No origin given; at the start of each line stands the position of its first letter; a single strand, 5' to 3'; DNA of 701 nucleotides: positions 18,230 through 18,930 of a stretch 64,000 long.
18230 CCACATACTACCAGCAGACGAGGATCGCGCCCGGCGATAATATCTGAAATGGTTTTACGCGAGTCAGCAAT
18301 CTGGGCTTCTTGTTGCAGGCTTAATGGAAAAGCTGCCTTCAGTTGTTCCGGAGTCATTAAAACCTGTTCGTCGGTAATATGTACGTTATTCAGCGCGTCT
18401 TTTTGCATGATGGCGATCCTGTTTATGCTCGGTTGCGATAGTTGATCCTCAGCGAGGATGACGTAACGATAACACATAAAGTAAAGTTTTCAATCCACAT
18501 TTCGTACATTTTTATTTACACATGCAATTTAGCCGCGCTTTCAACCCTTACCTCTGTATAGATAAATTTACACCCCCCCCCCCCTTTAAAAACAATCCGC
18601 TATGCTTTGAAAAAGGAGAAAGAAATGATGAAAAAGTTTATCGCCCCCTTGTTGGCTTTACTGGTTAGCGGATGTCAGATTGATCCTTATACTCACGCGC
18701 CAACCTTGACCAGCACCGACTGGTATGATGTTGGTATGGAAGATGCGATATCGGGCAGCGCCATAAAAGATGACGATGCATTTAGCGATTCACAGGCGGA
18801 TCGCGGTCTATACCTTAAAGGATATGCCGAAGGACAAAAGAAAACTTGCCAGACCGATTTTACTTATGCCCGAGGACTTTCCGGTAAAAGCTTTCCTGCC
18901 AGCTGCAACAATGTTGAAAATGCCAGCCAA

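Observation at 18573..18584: C12 homopolymer in the aroF-yfiL intergenic region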

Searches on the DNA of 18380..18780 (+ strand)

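Call 3: search_dna_similar(query=window:18380-18780:+, collection=ecoli_genomes, mode=near, max_rows=60, rows=spread)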
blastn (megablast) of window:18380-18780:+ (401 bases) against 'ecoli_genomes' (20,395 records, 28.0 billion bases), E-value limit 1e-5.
Records with a match: 5425; places in all: 5426; records where one place covers at least 80% of the query: 5425.
Genomes with a match: 5425 of 5426; with a place that covers at least 80% of the query: 5425. Places per genome that has any: lowest 1, median 1, highest 2. On chromosomes: 5426 places; on plasmids: 0.
Best place of each record, by identity: 95-99% 3470; 90-95% 1955.
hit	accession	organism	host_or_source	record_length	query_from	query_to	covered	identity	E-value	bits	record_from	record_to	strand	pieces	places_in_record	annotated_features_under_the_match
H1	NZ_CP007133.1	Escherichia coli O145:H28 str. RM12761 strain RM12761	ice cream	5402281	1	401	100%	98.0%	0e+0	691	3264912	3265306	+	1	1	yfiL: DUF2799 domain-containing protein | aroF: 3-deoxy-7-phosphoheptulonate synthase AroF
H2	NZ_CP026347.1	Escherichia coli strain 7A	not applicable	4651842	1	401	100%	96.5%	0e+0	656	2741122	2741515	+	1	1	yfiL: DUF2799 domain-containing protein | aroF: 3-deoxy-7-phosphoheptulonate synthase AroF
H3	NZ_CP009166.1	Escherichia coli 1303 strain 1303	Bos taurus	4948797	1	401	100%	96.5%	0e+0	656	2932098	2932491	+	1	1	yfiL: DUF2799 domain-containing protein | aroF: 3-deoxy-7-phosphoheptulonate synthase AroF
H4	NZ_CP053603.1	Escherichia coli strain Dam/Dcm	not applicable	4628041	1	401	100%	96.5%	0e+0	656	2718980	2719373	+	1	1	yfiL: DUF2799 domain-containing protein | aroF: 3-deoxy-7-phosphoheptulonate synthase AroF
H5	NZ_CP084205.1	Escherichia coli strain EC2648-R1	conjugation assay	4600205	1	401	100%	96.5%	0e+0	656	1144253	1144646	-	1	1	yfiL: DUF2799 domain-containing protein | aroF: 3-deoxy-7-phosphoheptulonate synthase AroF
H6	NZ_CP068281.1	Escherichia coli strain CY706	not collected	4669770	1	401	100%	96.5%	0e+0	656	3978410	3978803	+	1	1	yfiL: DUF2799 domain-containing protein | aroF: 3-deoxy-7-phosphoheptulonate synthase AroF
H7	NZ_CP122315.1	Escherichia coli strain HT-947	missing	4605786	1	401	100%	96.5%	0e+0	656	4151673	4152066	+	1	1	yfiL: DUF2799 domain-containing protein | aroF: 3-deoxy-7-phosphoheptulonate synthase AroF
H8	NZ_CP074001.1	Escherichia coli strain PM4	Pig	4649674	1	401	100%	96.5%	0e+0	656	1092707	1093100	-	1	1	yfiL: DUF2799 domain-containing protein | aroF: 3-deoxy-7-phosphoheptulonate synthase AroF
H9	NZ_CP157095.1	Escherichia coli strain UTME-12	Sus scrofa domesticus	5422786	1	401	100%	96.5%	0e+0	656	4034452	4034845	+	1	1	yfiL: DUF2799 domain-containing protein | aroF: 3-deoxy-7-phosphoheptulonate synthase AroF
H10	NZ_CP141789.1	Escherichia coli strain K194T1-1017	-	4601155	1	401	100%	96.5%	0e+0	656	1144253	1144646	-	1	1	yfiL: DUF2799 domain-containing protein | aroF: 3-deoxy-7-phosphoheptulonate synthase AroF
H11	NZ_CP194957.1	Escherichia coli strain EC15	Homo sapiens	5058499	1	401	100%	96.5%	0e+0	656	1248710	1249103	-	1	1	yfiL: DUF2799 domain-containing protein | aroF: 3-deoxy-7-phosphoheptulonate synthase AroF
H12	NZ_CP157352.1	Escherichia coli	not applicable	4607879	1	401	100%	96.5%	0e+0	656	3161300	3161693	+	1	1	yfiL: DUF2799 domain-containing protein | aroF: 3-deoxy-7-phosphoheptulonate synthase AroF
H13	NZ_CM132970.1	Escherichia coli strain 167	Homo sapiens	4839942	1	401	100%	96.5%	0e+0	656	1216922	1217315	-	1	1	yfiL: DUF2799 domain-containing protein | aroF: 3-deoxy-7-phosphoheptulonate synthase AroF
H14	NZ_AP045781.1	Escherichia coli strain 23CRST022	Homo sapiens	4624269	1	401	100%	96.5%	0e+0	656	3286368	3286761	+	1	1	yfiL: DUF2799 domain-containing protein | aroF: 3-deoxy-7-phosphoheptulonate synthase AroF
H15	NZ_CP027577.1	Escherichia coli strain 2013C-4225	Homo sapiens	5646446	1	401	100%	96.3%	0e+0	651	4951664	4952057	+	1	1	yfiL: DUF2799 domain-containing protein | aroF: 3-deoxy-7-phosphoheptulonate synthase AroF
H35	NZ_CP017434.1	Escherichia coli O157:H7 strain 1130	Cattle Hide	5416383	1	401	100%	95.0%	2e-175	623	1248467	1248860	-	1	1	yfiL: DUF2799 domain-containing protein | aroF: 3-deoxy-7-phosphoheptulonate synthase AroF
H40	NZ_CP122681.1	Escherichia coli strain ETEC4068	Sus scrofa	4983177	1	401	100%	94.3%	2e-170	606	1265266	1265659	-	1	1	yfiL: DUF2799 domain-containing protein | aroF: 3-deoxy-7-phosphoheptulonate synthase AroF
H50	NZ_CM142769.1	Escherichia coli strain GPEC403-625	chicken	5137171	1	401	100%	93.5%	2e-165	590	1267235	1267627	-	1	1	yfiL: DUF2799 domain-containing protein | aroF: 3-deoxy-7-phosphoheptulonate synthase AroF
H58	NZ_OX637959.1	Escherichia coli O25b:H4-ST131 strain ST131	Homo sapiens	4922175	1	401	100%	93.3%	1e-163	584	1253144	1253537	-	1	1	yfiL: DUF2799 domain-containing protein | aroF: 3-deoxy-7-phosphoheptulonate synthase AroF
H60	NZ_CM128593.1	Escherichia coli strain 100416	Homo sapiens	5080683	1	368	92%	93.8%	5e-152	545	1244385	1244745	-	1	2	DUF2799 domain-containing protein | aroF: 3-deoxy-7-phosphoheptulonate synthase AroF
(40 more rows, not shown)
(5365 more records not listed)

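Call 5: get_annotated_region(hit=H1, flank=300)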
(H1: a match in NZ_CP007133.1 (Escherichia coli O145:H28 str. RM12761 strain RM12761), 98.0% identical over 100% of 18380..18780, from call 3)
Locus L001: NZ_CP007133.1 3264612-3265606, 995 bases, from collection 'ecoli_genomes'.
description: Escherichia coli O145:H28 str. RM12761 chromosome, complete genome
organism: Escherichia coli O145:H28 str. RM12761 strain RM12761 (NCBI taxid 1248903)
replicon: chromosome; assembly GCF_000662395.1
host: -; source: ice cream; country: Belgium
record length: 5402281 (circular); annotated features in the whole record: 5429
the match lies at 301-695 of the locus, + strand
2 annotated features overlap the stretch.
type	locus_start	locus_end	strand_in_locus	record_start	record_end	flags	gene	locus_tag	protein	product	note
CDS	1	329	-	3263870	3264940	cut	aroF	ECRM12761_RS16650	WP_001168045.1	3-deoxy-7-phosphoheptulonate synthase AroF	-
CDS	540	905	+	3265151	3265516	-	yfiL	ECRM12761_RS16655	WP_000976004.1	DUF2799 domain-containing protein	-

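Call 6: get_annotated_region(hit=H4, flank=300)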
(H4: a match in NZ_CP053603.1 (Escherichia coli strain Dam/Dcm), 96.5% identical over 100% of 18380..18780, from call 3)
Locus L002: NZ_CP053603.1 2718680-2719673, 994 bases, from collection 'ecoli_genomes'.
description: Escherichia coli strain Dam/Dcm chromosome, complete genome
organism: Escherichia coli strain Dam/Dcm (NCBI taxid 562)
replicon: chromosome; assembly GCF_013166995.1
host: -; source: not applicable; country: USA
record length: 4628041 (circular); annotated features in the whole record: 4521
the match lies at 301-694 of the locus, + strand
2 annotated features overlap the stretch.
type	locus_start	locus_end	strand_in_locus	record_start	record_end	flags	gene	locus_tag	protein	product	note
CDS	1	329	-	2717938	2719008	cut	aroF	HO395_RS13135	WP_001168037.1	3-deoxy-7-phosphoheptulonate synthase AroF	-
CDS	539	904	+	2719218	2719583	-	yfiL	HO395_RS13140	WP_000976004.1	DUF2799 domain-containing protein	-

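Call 10: search_dna_similar(query=window:18479-18678:+, collection=ecoli_genomes, mode=near, max_rows=60, rows=best)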
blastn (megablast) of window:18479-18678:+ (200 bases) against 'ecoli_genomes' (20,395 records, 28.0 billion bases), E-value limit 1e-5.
Records with a match: 5425; places in all: 5425; records where one place covers at least 80% of the query: 5425.
Genomes with a match: 5425 of 5426; with a place that covers at least 80% of the query: 5425. Places per genome that has any: lowest 1, median 1, highest 1. On chromosomes: 5425 places; on plasmids: 0.
Best place of each record, by identity: 95-99% 28; 90-95% 3541; 80-90% 1856.
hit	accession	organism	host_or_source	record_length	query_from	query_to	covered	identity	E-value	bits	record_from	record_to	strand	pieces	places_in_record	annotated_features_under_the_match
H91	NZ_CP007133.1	Escherichia coli O145:H28 str. RM12761 strain RM12761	ice cream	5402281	1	200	100%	96.0%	1e-84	320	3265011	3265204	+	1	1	yfiL: DUF2799 domain-containing protein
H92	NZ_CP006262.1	Escherichia coli O145:H28 str. RM13516 strain RM13516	Homo sapiens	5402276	1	200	100%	96.0%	1e-84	320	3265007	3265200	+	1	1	yfiL: DUF2799 domain-containing protein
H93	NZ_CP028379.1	Escherichia coli O145 str. RM9872 strain RM9872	Bos taurus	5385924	1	200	100%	96.0%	5e-84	318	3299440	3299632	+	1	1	yfiL: DUF2799 domain-containing protein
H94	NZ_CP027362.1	Escherichia coli strain 95-3192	missing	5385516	1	200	100%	96.0%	5e-84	318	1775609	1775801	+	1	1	yfiL: DUF2799 domain-containing protein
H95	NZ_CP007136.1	Escherichia coli O145:H28 str. RM12581 strain RM12581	lettuce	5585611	1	200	100%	96.0%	5e-84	318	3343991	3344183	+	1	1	yfiL: DUF2799 domain-containing protein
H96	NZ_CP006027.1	Escherichia coli O145:H28 str. RM13514 strain RM13514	Homo sapiens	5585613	1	200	100%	96.0%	5e-84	318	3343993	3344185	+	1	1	yfiL: DUF2799 domain-containing protein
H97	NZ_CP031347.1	Escherichia coli O145 strain RM9873-C1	cattle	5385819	1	200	100%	96.0%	5e-84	318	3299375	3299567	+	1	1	yfiL: DUF2799 domain-containing protein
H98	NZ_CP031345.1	Escherichia coli O145 strain RM12367-C1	creek water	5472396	1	200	100%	96.0%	5e-84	318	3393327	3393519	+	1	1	yfiL: DUF2799 domain-containing protein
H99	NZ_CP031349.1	Escherichia coli O145 strain RM9467-C1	Cattle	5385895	1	200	100%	96.0%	5e-84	318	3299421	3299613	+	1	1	yfiL: DUF2799 domain-containing protein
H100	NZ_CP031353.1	Escherichia coli O145 strain RM9154-C1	Cattle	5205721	1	200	100%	96.0%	5e-84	318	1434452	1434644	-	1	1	yfiL: DUF2799 domain-containing protein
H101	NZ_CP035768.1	Escherichia coli O145 strain RM11626-C1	Cattle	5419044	1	200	100%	96.0%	5e-84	318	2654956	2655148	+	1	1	yfiL: DUF2799 domain-containing protein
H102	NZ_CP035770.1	Escherichia coli O145 strain RM8988-C1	Cattle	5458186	1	200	100%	96.0%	5e-84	318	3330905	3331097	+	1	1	yfiL: DUF2799 domain-containing protein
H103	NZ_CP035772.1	Escherichia coli O145 strain RM8843-C1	missing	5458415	1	200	100%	96.0%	5e-84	318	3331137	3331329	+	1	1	yfiL: DUF2799 domain-containing protein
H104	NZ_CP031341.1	Escherichia coli O145 strain RM12275-C1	missing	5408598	1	200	100%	96.0%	5e-84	318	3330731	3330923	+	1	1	yfiL: DUF2799 domain-containing protein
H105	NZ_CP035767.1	Escherichia coli O145 strain RM12522-C8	Cattle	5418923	1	200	100%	96.0%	5e-84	318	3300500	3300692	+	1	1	yfiL: DUF2799 domain-containing protein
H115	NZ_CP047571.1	Escherichia coli strain 2EC1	Homo sapiens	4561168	1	200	100%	95.5%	2e-83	316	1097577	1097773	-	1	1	yfiL: DUF2799 domain-containing protein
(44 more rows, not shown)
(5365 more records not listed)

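Call 12: get_annotated_region(hit=H115, flank=300)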
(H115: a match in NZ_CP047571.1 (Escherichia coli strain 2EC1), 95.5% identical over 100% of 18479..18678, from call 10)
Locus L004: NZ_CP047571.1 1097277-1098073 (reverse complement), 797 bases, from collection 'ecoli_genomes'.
description: Escherichia coli strain 2EC1 chromosome, complete genome
organism: Escherichia coli strain 2EC1 (NCBI taxid 562)
replicon: chromosome; assembly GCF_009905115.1
host: Homo sapiens; source: feces; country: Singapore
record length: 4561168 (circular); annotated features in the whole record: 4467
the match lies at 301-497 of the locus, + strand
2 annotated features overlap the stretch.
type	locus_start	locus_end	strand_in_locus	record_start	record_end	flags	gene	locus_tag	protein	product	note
CDS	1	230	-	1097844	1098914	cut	aroF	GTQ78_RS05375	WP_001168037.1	3-deoxy-7-phosphoheptulonate synthase AroF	-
CDS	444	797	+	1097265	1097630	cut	yfiL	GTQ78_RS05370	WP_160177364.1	DUF2799 domain-containing protein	-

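Call 17: search_dna_similar(query=window:18553-18650:+, collection=ecoli_genomes, mode=near, max_rows=60, rows=best)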
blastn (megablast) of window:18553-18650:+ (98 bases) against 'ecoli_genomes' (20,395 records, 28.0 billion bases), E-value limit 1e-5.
Records with a match: 5425; places in all: 5425; records where one place covers at least 80% of the query: 3023.
Genomes with a match: 5425 of 5426; with a place that covers at least 80% of the query: 3023. Places per genome that has any: lowest 1, median 1, highest 1. On chromosomes: 5425 places; on plasmids: 0.
Best place of each record, by identity: >=99% 253; 95-99% 2148; 90-95% 2991; 80-90% 33.
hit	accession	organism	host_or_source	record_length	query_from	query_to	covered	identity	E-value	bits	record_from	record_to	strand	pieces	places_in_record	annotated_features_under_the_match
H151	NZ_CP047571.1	Escherichia coli strain 2EC1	Homo sapiens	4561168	1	98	100%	94.9%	8e-34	150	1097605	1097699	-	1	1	yfiL: DUF2799 domain-containing protein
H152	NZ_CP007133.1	Escherichia coli O145:H28 str. RM12761 strain RM12761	ice cream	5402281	1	98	100%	93.9%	1e-31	143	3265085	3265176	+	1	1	yfiL: DUF2799 domain-containing protein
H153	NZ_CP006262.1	Escherichia coli O145:H28 str. RM13516 strain RM13516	Homo sapiens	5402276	1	98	100%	93.9%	1e-31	143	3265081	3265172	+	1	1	yfiL: DUF2799 domain-containing protein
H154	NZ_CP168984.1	Escherichia coli strain UTME-3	Veal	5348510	1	98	100%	92.9%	6e-30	137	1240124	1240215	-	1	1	yfiL: DUF2799 domain-containing protein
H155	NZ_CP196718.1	Escherichia coli strain EC26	Bovine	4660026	1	98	100%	92.9%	6e-30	137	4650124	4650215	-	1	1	yfiL: DUF2799 domain-containing protein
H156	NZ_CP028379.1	Escherichia coli O145 str. RM9872 strain RM9872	Bos taurus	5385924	1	98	100%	92.9%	2e-29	135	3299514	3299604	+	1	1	yfiL: DUF2799 domain-containing protein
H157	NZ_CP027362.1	Escherichia coli strain 95-3192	missing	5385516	1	98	100%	92.9%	2e-29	135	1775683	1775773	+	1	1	yfiL: DUF2799 domain-containing protein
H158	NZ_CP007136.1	Escherichia coli O145:H28 str. RM12581 strain RM12581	lettuce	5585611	1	98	100%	92.9%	2e-29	135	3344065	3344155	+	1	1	yfiL: DUF2799 domain-containing protein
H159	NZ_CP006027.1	Escherichia coli O145:H28 str. RM13514 strain RM13514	Homo sapiens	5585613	1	98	100%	92.9%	2e-29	135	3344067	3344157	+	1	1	yfiL: DUF2799 domain-containing protein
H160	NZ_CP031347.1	Escherichia coli O145 strain RM9873-C1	cattle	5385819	1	98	100%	92.9%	2e-29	135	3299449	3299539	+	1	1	yfiL: DUF2799 domain-containing protein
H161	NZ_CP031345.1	Escherichia coli O145 strain RM12367-C1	creek water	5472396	1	98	100%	92.9%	2e-29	135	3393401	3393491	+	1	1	yfiL: DUF2799 domain-containing protein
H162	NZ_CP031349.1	Escherichia coli O145 strain RM9467-C1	Cattle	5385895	1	98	100%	92.9%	2e-29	135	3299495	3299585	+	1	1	yfiL: DUF2799 domain-containing protein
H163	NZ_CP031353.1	Escherichia coli O145 strain RM9154-C1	Cattle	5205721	1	98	100%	92.9%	2e-29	135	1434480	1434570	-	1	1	yfiL: DUF2799 domain-containing protein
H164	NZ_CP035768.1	Escherichia coli O145 strain RM11626-C1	Cattle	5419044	1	98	100%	92.9%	2e-29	135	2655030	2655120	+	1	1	yfiL: DUF2799 domain-containing protein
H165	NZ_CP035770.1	Escherichia coli O145 strain RM8988-C1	Cattle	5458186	1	98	100%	92.9%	2e-29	135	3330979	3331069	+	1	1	yfiL: DUF2799 domain-containing protein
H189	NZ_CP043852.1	Escherichia coli ATCC 8739 strain ATCC 8739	not applicable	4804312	1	98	100%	91.8%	1e-27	130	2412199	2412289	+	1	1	yfiL: DUF2799 domain-containing protein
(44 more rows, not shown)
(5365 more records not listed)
